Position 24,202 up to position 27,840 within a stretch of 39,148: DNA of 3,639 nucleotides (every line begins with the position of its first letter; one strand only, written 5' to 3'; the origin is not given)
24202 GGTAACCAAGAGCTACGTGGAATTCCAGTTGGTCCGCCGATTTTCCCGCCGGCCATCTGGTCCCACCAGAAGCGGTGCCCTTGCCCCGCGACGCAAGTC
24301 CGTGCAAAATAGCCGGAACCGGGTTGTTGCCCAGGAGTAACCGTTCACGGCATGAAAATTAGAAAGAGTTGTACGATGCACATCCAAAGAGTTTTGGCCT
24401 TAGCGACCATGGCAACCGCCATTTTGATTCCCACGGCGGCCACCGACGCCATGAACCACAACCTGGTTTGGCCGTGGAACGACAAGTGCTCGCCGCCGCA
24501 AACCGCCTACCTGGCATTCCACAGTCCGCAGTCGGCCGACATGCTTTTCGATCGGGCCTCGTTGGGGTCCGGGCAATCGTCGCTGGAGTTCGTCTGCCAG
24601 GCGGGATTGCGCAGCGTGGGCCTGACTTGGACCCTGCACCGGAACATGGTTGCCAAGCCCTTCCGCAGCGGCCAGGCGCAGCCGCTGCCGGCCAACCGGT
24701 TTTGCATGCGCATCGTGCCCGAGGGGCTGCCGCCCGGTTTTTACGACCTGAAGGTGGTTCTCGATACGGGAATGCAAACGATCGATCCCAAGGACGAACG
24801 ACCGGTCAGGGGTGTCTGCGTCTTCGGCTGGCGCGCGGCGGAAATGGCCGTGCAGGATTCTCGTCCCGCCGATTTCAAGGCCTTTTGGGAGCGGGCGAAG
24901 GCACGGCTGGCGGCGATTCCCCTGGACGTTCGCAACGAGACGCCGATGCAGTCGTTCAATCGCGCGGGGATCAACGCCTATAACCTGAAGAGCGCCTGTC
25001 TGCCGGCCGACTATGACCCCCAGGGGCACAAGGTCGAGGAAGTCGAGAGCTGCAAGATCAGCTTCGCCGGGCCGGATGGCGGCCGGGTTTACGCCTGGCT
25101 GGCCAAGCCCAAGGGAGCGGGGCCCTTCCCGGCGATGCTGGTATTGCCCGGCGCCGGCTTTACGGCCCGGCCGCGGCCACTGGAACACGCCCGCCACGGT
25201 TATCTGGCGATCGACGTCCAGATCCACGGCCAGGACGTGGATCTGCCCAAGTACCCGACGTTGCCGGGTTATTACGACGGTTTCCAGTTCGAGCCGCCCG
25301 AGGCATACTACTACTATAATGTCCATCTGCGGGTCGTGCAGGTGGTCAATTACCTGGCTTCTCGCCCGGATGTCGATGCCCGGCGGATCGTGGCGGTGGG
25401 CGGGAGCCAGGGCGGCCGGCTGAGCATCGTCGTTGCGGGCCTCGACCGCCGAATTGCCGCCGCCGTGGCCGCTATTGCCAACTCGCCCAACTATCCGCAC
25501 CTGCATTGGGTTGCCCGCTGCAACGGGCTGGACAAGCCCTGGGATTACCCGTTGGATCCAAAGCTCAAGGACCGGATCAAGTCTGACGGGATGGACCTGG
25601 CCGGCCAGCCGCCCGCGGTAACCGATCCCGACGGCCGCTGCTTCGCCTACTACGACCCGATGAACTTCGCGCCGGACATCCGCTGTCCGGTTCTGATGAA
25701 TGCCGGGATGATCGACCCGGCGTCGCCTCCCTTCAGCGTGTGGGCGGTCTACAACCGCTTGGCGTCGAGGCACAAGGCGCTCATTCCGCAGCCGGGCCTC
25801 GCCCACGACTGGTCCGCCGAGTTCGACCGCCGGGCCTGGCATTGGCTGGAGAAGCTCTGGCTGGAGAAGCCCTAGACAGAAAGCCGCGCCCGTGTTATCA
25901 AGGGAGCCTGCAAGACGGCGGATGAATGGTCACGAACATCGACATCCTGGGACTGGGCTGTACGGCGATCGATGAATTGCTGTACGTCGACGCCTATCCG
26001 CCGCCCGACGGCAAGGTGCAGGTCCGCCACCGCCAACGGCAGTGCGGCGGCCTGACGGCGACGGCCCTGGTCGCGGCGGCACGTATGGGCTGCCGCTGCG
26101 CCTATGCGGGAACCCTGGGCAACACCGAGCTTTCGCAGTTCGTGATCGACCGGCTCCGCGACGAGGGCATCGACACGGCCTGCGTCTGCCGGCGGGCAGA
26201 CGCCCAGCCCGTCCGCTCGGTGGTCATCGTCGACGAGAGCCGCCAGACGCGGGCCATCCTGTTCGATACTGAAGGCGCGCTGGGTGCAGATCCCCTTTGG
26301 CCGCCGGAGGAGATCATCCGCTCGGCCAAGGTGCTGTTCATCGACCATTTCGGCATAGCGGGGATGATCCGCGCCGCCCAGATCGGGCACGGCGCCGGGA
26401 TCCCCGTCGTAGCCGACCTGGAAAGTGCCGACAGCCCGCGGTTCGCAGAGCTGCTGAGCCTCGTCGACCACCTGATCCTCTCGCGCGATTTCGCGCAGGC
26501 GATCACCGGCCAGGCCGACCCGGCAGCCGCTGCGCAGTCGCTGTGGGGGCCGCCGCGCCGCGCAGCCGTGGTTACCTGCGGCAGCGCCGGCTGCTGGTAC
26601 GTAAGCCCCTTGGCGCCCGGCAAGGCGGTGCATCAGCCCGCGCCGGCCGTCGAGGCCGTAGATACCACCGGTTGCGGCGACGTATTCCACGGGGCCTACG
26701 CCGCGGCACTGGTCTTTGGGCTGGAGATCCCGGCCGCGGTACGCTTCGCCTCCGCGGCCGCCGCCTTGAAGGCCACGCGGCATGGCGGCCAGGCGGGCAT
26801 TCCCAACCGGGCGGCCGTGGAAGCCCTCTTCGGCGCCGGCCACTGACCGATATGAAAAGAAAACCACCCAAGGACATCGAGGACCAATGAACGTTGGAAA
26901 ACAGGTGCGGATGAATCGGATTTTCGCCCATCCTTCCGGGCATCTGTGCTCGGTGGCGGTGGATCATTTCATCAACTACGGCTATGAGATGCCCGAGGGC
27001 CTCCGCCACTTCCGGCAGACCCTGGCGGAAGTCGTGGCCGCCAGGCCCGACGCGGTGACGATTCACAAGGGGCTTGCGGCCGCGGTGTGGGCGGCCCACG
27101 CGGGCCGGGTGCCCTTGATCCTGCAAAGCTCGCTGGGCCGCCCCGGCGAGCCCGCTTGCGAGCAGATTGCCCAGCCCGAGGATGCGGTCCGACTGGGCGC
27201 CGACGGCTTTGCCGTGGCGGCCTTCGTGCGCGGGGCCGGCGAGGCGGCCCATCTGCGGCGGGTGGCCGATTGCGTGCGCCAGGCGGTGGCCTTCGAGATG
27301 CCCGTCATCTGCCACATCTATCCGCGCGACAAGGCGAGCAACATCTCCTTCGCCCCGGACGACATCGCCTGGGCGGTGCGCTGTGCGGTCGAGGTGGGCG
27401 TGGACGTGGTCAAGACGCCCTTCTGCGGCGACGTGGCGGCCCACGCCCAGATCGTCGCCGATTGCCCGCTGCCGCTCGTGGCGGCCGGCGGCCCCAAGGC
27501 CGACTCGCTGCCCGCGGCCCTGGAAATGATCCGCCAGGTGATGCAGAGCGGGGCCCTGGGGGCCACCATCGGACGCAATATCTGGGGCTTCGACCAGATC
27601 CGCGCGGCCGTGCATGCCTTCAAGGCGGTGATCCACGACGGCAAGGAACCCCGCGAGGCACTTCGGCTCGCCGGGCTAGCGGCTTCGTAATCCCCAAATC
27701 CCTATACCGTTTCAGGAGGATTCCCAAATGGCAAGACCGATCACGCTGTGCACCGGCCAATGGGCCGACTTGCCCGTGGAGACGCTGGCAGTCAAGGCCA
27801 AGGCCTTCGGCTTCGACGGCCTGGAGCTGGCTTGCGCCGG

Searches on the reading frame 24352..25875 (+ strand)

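Call 48: search_protein_families(library=pfam, proteins=[window:24352-25875:+], max_evalue=0.001)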
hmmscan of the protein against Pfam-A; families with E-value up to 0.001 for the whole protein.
window:24352-25875:+ (507 aa): 4 families
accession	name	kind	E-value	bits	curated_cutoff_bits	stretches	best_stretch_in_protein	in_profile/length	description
PF05448.18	AXE1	-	3.9e-36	124.9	21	2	219-376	42-208/321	Acetyl xylan esterase (AXE1)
PF00326.27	Peptidase_S9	-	4.4e-05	23.5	22.6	0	329-374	49-95/213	Prolyl oligopeptidase family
PF01738.24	DLH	-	4.8e-05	23.5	21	1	248-382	3-135/217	Dienelactone hydrolase family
PF00561.26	Abhydrolase_1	-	0.00084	19.5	25.8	0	328-383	55-109/245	alpha/beta hydrolase fold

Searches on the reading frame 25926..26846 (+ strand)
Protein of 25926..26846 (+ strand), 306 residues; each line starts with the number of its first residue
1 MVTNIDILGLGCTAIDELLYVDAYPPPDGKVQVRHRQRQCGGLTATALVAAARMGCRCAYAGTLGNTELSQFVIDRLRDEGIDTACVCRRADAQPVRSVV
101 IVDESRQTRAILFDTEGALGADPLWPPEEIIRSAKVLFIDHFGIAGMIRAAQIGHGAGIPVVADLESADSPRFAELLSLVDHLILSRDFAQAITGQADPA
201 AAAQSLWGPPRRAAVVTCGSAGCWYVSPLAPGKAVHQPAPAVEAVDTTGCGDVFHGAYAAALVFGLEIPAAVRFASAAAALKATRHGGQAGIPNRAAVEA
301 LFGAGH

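Call 48: search_protein_families(library=pfam, proteins=[window:25926-26846:+], max_evalue=0.001)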
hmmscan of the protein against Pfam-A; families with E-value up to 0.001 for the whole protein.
window:25926-26846:+ (306 aa): 1 family
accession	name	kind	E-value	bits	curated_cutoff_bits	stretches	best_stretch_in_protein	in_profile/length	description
PF00294.29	PfkB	-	1.9e-42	146.1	25.8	1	14-294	6-301/302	pfkB family carbohydrate kinase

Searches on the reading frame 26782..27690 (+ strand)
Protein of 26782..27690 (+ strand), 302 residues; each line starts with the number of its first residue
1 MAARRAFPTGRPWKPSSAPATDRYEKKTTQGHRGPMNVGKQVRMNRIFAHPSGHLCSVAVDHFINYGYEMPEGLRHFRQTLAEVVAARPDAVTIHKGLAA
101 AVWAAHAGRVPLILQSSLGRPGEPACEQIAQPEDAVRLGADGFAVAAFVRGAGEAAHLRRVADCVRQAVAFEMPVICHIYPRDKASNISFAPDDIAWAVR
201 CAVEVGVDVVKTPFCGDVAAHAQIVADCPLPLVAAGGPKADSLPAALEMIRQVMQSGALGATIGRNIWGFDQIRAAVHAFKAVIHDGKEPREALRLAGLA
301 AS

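Call 48: search_protein_families(library=pfam, proteins=[window:26782-27690:+], max_evalue=0.001)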
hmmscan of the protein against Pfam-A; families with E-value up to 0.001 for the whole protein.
window:26782-27690:+ (302 aa): 1 family
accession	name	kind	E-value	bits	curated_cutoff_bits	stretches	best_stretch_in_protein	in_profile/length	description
PF01791.15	DeoC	-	1.6e-27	97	23.8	1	58-268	4-227/229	DeoC/LacD family aldolase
